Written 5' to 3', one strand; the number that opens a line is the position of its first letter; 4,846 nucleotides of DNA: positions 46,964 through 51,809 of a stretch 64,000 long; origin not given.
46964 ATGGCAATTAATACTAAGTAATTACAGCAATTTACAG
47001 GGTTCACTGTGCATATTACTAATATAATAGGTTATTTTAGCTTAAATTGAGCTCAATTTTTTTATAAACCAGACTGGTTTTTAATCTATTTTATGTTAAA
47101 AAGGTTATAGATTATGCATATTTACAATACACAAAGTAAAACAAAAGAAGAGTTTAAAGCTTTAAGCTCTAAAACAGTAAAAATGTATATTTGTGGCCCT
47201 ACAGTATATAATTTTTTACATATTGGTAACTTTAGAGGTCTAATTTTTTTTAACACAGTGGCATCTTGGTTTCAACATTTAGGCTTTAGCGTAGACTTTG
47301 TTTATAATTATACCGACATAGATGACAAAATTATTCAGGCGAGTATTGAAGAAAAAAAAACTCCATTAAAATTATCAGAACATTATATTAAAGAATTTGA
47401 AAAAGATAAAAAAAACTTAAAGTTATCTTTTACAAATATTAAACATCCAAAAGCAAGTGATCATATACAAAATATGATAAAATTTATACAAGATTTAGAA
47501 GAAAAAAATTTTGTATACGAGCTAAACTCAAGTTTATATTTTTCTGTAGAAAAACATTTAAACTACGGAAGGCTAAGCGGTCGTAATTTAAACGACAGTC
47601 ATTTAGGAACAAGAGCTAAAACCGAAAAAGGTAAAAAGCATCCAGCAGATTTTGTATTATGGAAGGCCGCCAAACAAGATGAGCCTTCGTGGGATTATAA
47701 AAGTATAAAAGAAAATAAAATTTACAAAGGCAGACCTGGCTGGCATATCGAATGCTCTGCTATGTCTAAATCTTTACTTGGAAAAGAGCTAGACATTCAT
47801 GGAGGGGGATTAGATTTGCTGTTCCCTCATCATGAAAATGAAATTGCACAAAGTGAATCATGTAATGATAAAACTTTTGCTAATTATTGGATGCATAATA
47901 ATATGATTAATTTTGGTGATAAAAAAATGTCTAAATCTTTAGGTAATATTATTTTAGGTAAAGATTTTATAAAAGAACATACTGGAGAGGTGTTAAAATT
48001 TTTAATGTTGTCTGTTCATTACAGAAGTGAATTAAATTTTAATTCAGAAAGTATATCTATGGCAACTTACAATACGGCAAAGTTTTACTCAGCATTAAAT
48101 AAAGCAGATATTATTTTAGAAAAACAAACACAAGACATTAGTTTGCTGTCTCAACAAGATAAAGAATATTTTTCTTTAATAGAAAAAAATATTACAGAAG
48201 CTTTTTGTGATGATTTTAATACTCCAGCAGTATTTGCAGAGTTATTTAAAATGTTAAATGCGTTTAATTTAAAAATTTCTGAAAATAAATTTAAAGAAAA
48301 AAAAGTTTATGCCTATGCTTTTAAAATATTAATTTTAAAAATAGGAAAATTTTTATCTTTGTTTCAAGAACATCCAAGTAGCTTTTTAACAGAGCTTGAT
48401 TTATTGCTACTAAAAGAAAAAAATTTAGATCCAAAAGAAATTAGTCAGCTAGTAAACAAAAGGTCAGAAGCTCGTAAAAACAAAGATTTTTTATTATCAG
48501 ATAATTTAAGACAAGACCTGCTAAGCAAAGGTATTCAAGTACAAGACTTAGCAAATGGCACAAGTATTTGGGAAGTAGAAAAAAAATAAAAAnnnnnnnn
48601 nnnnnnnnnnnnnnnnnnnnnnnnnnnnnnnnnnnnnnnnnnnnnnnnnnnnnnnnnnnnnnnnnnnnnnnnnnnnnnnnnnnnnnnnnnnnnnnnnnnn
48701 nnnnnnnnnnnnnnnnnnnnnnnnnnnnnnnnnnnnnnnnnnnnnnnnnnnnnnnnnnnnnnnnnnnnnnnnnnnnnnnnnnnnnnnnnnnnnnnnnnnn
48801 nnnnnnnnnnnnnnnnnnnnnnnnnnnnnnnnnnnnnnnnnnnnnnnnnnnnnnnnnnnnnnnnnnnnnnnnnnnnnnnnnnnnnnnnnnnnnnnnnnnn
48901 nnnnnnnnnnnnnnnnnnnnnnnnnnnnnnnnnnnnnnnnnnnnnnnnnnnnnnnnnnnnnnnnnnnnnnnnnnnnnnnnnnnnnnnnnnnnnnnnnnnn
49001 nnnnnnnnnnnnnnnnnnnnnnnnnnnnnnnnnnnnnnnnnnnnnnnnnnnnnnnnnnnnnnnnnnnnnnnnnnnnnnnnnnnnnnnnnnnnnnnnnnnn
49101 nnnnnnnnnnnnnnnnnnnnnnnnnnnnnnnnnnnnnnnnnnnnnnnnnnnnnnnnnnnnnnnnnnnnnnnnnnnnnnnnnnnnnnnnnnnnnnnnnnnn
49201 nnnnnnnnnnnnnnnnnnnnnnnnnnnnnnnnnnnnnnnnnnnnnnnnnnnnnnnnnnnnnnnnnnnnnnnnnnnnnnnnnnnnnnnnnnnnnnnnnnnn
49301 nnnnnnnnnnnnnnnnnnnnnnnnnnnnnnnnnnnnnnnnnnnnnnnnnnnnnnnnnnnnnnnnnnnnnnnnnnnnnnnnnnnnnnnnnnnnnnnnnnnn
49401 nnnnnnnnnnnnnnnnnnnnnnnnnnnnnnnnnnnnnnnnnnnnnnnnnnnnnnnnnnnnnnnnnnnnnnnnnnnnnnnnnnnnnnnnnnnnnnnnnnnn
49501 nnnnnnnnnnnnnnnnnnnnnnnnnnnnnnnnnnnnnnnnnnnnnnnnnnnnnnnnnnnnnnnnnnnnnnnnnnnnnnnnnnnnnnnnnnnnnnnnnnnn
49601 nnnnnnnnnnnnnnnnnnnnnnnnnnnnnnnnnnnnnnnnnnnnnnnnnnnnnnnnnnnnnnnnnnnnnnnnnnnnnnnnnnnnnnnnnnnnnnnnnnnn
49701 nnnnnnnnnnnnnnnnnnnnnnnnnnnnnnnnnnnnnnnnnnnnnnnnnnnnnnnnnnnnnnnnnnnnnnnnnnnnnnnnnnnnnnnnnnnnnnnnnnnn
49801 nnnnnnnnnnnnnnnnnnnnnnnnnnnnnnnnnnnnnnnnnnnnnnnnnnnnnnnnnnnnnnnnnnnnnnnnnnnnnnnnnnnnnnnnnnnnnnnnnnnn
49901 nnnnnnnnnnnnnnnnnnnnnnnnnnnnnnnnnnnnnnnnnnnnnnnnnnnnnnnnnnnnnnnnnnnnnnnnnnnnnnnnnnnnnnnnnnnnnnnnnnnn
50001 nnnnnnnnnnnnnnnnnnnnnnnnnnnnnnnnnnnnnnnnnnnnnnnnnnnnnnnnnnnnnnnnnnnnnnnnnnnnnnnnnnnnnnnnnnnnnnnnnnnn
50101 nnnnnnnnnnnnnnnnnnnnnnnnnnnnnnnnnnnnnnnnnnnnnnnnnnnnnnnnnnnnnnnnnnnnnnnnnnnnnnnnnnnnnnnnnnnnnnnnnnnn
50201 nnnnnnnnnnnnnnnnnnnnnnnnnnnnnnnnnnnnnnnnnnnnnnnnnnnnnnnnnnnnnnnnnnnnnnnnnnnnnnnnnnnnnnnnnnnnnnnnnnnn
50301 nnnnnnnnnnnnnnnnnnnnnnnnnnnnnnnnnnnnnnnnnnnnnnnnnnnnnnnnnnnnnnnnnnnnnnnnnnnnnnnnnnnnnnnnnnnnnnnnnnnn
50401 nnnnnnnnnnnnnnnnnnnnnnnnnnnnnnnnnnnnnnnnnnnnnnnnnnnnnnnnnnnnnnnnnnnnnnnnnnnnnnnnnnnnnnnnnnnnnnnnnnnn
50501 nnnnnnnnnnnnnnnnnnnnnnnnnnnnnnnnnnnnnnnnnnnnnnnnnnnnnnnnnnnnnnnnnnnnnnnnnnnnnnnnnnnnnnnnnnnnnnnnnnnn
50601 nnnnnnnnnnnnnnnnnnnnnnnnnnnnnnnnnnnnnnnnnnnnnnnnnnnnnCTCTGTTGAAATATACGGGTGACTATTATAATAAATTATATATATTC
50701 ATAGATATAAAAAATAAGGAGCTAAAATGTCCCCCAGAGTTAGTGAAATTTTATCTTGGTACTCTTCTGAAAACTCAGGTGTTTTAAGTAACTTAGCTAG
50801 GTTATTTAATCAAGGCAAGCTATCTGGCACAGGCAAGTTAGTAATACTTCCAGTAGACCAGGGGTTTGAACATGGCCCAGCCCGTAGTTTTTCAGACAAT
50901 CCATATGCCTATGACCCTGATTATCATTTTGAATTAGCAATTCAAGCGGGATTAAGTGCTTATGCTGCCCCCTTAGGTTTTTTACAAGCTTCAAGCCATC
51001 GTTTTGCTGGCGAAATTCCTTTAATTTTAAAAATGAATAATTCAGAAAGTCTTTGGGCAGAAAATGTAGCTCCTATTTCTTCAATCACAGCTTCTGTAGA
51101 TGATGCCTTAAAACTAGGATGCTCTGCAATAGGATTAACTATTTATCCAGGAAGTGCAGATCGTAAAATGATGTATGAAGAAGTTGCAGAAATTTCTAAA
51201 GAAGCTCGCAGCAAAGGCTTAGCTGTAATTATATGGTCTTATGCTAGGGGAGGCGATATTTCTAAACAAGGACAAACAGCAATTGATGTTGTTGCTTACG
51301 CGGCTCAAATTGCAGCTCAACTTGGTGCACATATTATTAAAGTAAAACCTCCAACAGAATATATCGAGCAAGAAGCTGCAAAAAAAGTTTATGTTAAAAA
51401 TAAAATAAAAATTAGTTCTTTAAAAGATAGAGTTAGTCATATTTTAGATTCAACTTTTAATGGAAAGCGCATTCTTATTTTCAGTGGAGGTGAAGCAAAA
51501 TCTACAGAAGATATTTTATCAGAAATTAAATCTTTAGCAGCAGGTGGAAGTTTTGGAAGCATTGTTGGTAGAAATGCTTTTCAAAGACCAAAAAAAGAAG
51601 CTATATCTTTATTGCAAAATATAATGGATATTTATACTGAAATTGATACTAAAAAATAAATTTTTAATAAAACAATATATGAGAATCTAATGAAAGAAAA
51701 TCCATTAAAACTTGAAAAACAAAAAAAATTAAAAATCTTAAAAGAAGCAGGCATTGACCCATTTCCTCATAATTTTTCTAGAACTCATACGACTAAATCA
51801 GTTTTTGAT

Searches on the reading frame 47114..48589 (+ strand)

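Call 85: search_protein_families(library=pfam, proteins=[window:47114-48589:+], max_evalue=1e-8)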
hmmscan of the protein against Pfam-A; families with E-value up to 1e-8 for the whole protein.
window:47114-48589:+ (491 aa): 2 families
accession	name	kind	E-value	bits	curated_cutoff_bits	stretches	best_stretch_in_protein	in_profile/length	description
PF01406.26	tRNA-synt_1e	-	2.5e-106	355.9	27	1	14-317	2-299/301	tRNA synthetases class I (C) catalytic domain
PF09334.17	tRNA-synt_1g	-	8e-13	48.3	20.1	0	33-150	12-129/391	tRNA synthetases class I (M)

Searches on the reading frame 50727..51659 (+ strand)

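Call 85: search_protein_families(library=pfam, proteins=[window:50727-51659:+], max_evalue=1e-8)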
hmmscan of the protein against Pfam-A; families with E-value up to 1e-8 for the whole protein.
window:50727-51659:+ (310 aa): 1 family
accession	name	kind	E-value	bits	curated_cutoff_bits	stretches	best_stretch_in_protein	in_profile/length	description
PF01791.15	DeoC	-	1.7e-32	113.4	23.8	1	39-287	2-229/229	DeoC/LacD family aldolase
